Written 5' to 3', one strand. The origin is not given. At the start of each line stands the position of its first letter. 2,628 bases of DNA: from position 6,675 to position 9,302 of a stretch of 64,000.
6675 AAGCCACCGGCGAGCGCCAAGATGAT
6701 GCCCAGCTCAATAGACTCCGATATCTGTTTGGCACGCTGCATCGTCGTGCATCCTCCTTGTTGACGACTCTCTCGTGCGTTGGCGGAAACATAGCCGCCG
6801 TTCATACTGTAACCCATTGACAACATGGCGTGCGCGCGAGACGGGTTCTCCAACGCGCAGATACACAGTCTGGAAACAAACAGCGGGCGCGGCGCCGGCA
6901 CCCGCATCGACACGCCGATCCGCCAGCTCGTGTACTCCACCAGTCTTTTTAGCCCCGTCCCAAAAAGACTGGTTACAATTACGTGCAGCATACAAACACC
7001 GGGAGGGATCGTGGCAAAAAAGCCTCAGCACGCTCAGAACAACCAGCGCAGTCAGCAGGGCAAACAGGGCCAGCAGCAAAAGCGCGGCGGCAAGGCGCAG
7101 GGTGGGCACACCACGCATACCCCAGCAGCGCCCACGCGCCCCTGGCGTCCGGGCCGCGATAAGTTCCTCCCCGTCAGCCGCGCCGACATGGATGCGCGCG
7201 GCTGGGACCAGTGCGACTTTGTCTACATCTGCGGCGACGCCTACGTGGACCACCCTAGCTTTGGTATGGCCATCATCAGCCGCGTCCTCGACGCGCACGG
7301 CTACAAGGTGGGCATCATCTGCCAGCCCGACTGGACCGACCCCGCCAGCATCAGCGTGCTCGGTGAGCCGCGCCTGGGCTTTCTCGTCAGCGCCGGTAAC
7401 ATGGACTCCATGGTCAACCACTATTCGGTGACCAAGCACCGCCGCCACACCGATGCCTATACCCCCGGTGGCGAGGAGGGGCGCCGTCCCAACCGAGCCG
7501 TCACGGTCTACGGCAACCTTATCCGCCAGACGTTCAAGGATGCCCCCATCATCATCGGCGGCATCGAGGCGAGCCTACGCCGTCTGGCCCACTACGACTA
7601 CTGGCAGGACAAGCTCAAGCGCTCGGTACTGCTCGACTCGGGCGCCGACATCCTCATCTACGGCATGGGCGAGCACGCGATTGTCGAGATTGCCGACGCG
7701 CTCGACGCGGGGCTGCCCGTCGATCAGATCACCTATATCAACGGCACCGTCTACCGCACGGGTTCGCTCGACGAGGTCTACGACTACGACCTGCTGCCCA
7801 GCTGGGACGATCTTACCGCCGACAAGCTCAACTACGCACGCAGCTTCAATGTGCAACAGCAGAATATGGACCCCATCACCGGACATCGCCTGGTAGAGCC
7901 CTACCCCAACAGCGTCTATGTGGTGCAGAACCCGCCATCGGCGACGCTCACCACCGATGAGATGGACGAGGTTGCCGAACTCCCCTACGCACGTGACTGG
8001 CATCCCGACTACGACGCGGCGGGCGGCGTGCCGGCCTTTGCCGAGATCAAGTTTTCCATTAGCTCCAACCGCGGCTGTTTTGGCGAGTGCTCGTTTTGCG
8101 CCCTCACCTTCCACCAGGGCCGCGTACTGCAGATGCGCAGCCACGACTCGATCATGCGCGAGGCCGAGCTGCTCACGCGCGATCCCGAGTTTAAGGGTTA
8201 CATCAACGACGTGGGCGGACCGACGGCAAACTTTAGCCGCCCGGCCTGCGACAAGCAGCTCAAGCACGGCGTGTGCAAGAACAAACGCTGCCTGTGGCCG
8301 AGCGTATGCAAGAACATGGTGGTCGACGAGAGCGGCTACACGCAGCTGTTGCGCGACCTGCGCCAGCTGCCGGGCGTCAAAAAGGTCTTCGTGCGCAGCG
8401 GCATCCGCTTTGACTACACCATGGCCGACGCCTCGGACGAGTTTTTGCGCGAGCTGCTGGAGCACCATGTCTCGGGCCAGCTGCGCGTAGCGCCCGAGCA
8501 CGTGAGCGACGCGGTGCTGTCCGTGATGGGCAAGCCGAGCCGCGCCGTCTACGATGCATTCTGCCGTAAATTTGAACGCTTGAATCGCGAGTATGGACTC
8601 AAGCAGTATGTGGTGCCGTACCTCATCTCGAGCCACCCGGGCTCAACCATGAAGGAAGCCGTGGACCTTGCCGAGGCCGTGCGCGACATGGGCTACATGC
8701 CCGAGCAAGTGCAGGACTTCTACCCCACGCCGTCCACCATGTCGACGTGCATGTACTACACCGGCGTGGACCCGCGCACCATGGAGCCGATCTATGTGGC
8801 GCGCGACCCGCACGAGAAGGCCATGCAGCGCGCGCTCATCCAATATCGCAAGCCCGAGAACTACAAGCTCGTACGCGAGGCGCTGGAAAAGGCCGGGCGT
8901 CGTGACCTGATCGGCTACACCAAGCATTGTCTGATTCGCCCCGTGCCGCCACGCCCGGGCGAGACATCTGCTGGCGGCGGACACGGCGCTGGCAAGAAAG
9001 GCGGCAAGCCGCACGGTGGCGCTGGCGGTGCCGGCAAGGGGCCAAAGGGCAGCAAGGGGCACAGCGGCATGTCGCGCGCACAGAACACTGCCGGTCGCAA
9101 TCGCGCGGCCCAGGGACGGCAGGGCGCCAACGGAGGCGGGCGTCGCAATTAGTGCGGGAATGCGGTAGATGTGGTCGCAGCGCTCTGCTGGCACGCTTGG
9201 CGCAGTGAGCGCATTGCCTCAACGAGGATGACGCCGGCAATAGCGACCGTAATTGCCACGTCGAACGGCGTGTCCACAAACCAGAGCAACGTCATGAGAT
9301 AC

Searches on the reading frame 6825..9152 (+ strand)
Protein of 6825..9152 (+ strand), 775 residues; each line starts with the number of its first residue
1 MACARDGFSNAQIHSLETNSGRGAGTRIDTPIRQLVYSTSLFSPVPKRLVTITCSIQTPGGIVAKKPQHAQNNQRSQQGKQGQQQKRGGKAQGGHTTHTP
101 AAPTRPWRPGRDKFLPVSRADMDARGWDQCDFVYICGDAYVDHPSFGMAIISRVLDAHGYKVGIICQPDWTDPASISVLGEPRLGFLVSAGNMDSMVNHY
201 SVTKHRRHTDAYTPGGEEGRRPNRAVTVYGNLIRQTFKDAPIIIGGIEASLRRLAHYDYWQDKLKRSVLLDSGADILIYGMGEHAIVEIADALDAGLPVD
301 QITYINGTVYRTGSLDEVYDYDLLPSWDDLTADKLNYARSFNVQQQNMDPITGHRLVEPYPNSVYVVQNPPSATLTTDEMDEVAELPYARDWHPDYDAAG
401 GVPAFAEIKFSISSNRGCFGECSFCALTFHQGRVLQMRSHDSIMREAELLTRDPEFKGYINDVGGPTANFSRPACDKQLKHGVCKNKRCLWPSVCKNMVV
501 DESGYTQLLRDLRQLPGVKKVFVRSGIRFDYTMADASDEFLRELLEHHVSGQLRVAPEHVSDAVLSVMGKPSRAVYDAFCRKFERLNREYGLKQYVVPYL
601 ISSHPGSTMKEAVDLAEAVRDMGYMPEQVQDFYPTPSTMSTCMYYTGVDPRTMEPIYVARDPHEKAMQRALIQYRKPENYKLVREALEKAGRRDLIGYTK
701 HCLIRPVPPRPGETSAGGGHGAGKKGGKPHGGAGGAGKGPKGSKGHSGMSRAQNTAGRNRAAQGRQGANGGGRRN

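Call 105: search_protein_families(library=pfam, proteins=[window:6825-9152:+], max_evalue=0.0001)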
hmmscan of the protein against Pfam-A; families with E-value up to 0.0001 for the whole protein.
window:6825-9152:+ (775 aa): 3 families
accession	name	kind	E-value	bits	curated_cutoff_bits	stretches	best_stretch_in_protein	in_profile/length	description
PF08497.15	Radical_SAM_N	-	3.1e-134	447.4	25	1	114-411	1-301/301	Radical SAM N-terminal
PF11842.13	DUF3362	-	2.1e-33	116.1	27.6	1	627-759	1-138/151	Domain of unknown function (DUF3362)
PF04055.27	Radical_SAM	-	3.1e-06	27.9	29.5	1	413-617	2-164/166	Radical SAM superfamily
